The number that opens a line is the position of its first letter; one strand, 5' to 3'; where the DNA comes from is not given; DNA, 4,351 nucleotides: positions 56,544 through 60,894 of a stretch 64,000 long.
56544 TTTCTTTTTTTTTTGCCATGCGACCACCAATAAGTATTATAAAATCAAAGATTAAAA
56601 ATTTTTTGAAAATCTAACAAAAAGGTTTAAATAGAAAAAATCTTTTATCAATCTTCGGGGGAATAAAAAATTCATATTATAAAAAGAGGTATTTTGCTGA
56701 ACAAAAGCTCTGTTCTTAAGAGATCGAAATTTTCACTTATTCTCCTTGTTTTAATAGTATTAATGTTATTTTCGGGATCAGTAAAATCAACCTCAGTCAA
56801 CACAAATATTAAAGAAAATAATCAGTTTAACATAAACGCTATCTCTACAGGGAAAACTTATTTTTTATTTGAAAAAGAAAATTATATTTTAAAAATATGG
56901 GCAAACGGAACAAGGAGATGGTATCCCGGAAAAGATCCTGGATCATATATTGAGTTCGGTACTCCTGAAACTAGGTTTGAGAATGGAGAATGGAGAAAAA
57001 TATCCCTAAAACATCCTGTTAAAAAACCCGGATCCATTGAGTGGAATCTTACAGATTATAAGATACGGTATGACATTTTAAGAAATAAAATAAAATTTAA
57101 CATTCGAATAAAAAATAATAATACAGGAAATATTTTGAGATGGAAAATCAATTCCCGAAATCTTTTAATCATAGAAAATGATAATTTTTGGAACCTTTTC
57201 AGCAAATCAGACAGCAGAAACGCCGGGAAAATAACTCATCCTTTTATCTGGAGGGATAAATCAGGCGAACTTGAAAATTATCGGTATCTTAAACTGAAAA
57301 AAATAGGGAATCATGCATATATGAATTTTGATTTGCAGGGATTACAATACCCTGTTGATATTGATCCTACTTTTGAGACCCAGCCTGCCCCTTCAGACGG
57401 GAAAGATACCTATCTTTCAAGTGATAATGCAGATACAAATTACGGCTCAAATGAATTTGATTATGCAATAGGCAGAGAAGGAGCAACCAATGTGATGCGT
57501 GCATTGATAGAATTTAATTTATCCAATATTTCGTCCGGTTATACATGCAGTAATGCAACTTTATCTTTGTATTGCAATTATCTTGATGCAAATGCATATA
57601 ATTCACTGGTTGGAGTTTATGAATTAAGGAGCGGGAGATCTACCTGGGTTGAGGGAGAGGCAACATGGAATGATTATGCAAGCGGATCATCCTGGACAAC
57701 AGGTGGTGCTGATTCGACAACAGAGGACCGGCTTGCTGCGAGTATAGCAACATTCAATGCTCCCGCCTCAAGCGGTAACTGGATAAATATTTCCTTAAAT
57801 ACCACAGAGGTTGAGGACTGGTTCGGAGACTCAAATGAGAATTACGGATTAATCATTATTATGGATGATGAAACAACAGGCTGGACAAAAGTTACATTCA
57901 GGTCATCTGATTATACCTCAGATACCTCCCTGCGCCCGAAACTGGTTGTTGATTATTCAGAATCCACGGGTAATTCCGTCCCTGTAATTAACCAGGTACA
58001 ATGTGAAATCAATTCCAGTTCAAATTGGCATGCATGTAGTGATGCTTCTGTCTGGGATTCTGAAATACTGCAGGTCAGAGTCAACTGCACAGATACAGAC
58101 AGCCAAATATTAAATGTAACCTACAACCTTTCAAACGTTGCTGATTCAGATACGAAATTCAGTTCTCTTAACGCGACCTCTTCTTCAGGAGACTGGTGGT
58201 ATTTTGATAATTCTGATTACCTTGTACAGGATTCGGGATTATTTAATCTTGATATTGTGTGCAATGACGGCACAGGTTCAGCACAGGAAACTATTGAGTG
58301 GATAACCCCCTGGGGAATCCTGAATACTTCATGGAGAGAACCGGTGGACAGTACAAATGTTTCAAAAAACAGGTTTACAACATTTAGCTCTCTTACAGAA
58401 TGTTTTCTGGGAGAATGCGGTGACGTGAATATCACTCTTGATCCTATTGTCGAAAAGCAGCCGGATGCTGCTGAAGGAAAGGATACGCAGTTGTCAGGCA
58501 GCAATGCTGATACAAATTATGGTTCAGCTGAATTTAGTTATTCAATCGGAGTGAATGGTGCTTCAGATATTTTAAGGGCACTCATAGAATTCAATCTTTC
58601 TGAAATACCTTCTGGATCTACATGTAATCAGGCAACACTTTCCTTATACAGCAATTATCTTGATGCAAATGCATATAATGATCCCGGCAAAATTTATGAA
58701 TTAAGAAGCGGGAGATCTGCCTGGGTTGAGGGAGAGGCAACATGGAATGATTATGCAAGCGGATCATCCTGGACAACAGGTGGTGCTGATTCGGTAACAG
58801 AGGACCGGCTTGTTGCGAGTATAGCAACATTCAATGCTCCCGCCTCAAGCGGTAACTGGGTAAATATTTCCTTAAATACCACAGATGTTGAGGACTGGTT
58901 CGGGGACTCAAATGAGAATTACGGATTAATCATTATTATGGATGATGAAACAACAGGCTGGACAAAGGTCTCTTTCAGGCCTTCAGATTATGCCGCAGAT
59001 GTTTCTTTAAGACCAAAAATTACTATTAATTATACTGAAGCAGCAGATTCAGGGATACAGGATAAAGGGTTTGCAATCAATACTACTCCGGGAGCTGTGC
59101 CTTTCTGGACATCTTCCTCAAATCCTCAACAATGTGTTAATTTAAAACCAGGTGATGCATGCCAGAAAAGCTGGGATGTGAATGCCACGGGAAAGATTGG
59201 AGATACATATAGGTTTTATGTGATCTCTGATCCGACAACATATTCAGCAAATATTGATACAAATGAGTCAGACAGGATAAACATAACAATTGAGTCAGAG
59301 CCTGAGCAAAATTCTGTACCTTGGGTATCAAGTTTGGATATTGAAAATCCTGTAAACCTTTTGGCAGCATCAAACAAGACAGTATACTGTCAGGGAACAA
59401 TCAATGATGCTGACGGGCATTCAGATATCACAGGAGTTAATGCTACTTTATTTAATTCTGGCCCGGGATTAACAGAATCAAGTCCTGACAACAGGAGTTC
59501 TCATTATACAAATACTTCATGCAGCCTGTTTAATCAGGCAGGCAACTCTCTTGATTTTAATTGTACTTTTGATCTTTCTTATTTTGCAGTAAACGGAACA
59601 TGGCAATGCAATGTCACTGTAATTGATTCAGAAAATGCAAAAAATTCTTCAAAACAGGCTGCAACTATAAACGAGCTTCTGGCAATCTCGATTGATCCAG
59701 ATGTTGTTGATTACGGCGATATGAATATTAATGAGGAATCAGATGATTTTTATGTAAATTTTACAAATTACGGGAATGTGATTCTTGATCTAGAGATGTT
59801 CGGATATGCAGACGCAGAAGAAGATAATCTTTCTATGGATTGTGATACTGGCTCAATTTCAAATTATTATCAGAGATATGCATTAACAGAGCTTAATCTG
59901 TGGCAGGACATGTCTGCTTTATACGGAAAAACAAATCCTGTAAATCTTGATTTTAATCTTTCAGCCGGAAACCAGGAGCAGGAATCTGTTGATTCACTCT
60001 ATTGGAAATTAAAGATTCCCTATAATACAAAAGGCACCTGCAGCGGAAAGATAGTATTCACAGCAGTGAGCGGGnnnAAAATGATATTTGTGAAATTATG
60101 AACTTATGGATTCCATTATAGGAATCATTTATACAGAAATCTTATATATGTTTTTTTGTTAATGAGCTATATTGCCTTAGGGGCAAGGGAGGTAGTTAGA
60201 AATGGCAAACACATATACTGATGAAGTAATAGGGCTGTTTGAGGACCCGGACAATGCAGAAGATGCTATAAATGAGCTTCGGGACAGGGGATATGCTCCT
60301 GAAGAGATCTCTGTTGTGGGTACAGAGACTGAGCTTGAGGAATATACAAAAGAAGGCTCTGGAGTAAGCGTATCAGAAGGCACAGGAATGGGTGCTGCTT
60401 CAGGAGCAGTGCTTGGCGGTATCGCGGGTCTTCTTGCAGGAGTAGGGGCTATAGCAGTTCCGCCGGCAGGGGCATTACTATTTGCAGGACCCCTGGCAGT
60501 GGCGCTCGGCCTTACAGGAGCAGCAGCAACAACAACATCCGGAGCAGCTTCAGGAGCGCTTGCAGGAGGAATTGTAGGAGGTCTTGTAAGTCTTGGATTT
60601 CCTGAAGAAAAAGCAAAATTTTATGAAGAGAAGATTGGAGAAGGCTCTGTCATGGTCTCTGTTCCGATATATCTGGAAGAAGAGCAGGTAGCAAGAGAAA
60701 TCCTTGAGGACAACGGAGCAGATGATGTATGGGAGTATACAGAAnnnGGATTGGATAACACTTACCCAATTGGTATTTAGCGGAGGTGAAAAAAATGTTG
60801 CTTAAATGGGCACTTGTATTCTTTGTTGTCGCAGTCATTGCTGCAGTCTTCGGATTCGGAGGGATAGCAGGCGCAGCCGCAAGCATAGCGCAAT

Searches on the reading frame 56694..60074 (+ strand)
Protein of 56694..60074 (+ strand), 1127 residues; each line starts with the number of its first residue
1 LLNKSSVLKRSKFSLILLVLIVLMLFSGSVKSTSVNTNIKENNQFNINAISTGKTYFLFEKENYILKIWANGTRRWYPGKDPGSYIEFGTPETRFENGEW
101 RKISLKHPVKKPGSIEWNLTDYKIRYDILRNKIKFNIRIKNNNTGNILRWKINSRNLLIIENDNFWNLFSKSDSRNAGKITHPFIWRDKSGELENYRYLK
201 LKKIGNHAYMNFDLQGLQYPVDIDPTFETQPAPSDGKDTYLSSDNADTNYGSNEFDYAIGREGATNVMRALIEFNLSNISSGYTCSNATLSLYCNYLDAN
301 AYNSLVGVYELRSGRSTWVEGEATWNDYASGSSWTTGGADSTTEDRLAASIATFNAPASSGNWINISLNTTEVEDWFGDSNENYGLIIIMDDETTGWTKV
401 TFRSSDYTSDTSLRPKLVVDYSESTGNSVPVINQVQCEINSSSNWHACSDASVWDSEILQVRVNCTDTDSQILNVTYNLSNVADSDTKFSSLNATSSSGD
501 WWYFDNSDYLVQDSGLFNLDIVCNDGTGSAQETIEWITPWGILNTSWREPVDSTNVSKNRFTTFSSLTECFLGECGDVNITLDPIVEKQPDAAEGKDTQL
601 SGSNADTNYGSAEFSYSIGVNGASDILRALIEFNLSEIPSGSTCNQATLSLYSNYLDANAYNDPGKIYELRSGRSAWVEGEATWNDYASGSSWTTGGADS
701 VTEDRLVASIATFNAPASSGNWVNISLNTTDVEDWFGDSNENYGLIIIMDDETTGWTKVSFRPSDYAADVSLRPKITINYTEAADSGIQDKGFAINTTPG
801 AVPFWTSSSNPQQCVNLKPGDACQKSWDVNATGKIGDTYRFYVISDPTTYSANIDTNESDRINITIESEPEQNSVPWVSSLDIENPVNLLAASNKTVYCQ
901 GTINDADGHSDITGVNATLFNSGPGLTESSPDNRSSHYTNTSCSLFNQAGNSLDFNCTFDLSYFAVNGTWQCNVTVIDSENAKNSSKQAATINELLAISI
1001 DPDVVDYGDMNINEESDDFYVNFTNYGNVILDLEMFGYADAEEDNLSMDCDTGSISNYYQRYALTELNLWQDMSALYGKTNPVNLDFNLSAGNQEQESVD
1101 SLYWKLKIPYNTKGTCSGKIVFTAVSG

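Call 11: search_protein_families(library=pfam, proteins=[window:56694-60074:+], max_evalue=1)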
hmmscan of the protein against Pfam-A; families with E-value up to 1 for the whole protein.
window:56694-60074:+ (1127 aa): 4 families
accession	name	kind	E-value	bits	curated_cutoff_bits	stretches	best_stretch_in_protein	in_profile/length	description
PF06848.17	Disaggr_repeat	-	2.7e-18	66.7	33.9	2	245-419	8-179/179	Disaggregatase related repeat domain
PF00688.24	TGFb_propeptide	-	1.9e-05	24.9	25.8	1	631-748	112-208/242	TGF-beta propeptide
PF13205.12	Big_5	-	0.011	16.9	23.6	1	755-840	4-92/105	Bacterial Ig-like domain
PF09136.16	Glucodextran_B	-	0.079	13.3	27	1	881-919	3-42/83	Glucodextranase, domain B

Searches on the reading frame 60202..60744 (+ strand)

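Call 30: search_protein_families(library=pfam, proteins=[window:60202-60744:+], max_evalue=0.1)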
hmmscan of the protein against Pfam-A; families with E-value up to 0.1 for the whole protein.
window:60202-60744:+ (181 aa): 2 families
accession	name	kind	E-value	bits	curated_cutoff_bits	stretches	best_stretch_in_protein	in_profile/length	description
PF11181.13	YflT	-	1.1e-13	51.9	26.2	2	8-78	1-69/99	Heat induced stress protein YflT domain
PF11821.13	ActD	-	0.0041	17.2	25.7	0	9-49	3-43/170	Alternative complex III, ActD subunit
